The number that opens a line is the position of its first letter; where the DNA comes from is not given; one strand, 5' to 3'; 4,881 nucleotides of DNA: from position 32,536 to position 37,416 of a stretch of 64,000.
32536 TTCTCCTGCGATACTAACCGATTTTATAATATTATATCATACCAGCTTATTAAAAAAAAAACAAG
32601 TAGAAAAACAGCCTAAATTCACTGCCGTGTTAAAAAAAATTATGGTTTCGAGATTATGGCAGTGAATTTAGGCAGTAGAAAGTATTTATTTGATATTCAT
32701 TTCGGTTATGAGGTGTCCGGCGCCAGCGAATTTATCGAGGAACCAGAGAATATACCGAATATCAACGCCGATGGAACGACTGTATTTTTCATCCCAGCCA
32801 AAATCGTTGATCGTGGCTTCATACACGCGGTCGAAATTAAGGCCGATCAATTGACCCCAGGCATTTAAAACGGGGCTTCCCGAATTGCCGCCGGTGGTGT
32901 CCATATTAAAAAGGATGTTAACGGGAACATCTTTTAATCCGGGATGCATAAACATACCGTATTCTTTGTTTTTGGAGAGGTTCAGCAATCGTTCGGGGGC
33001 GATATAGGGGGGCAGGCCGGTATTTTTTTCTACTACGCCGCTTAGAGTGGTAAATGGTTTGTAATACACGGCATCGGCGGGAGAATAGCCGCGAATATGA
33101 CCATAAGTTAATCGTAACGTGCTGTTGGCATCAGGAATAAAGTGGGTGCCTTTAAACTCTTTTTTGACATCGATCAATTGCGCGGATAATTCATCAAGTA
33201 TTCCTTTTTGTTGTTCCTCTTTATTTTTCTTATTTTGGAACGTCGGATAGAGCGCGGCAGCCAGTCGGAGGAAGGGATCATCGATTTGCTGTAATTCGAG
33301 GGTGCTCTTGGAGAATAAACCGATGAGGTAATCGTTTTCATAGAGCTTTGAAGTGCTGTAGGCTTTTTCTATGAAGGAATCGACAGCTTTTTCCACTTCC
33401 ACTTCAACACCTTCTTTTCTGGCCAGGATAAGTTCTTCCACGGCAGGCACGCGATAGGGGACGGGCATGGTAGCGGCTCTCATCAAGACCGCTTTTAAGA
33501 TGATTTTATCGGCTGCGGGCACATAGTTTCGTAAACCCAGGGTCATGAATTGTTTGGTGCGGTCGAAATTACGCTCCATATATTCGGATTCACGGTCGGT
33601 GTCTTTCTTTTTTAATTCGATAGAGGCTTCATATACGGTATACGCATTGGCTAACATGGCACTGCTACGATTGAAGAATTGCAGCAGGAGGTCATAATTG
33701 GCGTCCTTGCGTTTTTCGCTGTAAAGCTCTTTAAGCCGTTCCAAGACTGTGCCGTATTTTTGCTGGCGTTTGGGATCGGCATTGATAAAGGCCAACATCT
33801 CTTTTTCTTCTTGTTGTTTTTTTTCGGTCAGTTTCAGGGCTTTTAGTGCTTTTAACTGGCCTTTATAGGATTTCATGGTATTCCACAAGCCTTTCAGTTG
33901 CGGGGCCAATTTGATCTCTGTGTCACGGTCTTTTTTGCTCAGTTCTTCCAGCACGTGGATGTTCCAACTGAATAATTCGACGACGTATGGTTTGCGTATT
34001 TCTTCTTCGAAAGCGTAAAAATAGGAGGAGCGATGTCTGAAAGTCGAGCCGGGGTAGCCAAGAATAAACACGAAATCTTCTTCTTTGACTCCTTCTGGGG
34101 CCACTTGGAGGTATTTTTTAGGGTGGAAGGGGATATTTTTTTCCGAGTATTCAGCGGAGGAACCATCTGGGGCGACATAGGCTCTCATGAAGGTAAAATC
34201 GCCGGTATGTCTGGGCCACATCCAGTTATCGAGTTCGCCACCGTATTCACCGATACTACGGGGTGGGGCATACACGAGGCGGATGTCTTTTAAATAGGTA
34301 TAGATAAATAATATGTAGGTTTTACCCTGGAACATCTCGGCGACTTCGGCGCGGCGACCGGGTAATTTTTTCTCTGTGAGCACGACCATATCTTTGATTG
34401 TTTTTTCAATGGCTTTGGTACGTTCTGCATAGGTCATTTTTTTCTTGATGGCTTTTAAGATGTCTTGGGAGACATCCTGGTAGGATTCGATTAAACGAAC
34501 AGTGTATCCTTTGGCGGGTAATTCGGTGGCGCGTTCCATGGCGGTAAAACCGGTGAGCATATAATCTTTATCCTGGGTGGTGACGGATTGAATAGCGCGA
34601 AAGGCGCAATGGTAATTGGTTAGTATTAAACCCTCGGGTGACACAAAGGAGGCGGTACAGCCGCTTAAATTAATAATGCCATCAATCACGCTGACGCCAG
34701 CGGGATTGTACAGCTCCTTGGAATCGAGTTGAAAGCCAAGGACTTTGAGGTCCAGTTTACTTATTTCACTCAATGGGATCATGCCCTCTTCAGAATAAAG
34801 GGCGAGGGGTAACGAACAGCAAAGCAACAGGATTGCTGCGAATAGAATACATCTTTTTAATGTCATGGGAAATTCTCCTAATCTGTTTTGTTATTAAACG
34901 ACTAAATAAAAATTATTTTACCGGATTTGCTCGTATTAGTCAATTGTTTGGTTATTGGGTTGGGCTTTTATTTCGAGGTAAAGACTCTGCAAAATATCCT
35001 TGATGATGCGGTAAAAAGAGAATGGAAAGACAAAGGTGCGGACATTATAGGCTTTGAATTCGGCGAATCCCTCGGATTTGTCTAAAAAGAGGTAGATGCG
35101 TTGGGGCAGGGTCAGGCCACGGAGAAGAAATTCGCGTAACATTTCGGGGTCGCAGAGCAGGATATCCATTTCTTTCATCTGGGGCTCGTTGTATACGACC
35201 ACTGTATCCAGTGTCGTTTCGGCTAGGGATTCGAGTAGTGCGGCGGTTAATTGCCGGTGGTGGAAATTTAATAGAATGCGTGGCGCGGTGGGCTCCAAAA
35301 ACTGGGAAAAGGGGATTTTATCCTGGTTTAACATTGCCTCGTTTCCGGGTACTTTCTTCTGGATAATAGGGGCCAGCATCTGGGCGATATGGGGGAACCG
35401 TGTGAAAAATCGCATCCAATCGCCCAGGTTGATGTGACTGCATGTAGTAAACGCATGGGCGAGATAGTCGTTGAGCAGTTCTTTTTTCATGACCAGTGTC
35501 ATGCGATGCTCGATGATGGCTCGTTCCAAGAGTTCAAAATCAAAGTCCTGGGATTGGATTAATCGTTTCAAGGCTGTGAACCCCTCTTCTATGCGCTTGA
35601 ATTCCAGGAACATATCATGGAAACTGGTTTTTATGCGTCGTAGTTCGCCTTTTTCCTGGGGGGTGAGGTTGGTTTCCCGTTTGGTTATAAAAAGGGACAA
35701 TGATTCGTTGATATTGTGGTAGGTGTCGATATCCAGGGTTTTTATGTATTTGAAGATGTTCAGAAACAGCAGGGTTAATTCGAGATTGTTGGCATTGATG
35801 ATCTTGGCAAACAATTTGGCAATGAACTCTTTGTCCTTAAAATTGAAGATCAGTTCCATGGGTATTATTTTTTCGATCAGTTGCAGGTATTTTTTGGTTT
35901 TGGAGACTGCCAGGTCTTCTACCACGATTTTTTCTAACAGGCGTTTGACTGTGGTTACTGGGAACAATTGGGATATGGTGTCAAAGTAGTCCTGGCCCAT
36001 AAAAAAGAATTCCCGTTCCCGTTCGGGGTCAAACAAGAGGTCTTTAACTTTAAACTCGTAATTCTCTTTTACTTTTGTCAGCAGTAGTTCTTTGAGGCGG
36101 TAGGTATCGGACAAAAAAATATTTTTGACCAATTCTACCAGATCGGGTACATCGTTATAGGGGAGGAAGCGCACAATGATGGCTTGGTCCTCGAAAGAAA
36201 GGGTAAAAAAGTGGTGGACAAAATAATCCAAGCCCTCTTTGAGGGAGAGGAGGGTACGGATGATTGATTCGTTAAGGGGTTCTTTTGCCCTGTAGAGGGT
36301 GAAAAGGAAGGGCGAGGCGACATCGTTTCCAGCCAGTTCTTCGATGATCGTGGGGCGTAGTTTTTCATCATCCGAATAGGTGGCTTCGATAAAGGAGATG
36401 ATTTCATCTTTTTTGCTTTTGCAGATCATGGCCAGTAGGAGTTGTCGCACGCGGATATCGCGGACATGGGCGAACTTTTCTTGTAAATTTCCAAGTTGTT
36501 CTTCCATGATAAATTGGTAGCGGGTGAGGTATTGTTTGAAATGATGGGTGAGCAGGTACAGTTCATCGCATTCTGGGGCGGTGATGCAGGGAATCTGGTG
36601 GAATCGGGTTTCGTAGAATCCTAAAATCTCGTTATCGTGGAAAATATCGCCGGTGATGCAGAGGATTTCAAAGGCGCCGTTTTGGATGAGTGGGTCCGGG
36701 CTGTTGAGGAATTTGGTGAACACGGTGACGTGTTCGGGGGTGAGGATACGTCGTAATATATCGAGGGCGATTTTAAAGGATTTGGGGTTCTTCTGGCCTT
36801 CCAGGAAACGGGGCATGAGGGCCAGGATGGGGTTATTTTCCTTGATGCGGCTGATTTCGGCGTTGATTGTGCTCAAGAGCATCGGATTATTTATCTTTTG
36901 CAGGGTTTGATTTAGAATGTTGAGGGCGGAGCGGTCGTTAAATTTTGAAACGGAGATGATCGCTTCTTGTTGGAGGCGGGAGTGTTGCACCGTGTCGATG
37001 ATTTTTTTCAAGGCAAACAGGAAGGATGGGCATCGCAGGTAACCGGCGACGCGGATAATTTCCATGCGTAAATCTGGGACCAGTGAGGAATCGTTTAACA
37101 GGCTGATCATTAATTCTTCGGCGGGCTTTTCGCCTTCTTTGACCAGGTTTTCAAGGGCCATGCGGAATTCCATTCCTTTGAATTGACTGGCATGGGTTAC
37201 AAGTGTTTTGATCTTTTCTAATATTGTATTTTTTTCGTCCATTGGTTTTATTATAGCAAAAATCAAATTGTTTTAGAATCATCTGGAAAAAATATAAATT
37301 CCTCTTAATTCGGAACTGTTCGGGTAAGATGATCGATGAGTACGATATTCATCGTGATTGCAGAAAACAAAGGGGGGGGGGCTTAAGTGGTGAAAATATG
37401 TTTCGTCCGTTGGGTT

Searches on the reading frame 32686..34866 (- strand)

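Call 52: search_protein_families(library=pfam, proteins=[window:32686-34866:-], max_evalue=0.0001)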
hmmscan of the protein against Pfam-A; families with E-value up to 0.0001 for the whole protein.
window:32686-34866:- (726 aa): 2 families
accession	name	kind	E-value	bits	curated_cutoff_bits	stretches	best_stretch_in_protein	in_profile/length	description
PF10459.15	Peptidase_S46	-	1.1e-204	682.6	22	1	26-725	2-698/698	Peptidase S46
PF13365.12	Trypsin_2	-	7.4e-07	30.4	27.6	0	653-676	121-144/144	Trypsin-like peptidase domain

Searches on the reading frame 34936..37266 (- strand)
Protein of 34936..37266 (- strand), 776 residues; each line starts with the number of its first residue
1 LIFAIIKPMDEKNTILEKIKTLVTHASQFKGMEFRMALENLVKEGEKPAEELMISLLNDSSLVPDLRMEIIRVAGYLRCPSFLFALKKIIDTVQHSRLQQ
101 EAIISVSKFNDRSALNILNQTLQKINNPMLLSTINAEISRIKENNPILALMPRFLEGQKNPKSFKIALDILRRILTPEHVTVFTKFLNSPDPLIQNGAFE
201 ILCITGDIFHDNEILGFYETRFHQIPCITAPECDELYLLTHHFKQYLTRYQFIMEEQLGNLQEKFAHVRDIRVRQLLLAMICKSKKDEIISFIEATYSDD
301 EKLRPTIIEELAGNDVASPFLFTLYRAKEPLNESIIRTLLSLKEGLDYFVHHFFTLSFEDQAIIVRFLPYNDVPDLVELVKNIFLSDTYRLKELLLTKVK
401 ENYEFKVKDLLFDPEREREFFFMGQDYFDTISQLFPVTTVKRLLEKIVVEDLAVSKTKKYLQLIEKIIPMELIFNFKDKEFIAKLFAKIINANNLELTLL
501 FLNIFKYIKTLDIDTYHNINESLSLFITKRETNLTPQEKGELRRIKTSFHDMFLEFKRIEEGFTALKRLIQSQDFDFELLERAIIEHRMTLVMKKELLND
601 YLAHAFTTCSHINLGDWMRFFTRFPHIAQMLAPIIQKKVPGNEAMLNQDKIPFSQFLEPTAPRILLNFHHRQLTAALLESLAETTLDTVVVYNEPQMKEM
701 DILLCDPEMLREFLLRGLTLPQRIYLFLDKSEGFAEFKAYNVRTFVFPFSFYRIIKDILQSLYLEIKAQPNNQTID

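Call 52: search_protein_families(library=pfam, proteins=[window:34936-37266:-], max_evalue=0.0001)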
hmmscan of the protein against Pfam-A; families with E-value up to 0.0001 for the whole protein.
window:34936-37266:- (776 aa): 1 family
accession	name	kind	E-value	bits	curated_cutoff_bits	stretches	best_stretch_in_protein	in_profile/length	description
PF13646.12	HEAT_2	-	9.8e-07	29.4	27.7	0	58-124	10-73/88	HEAT repeats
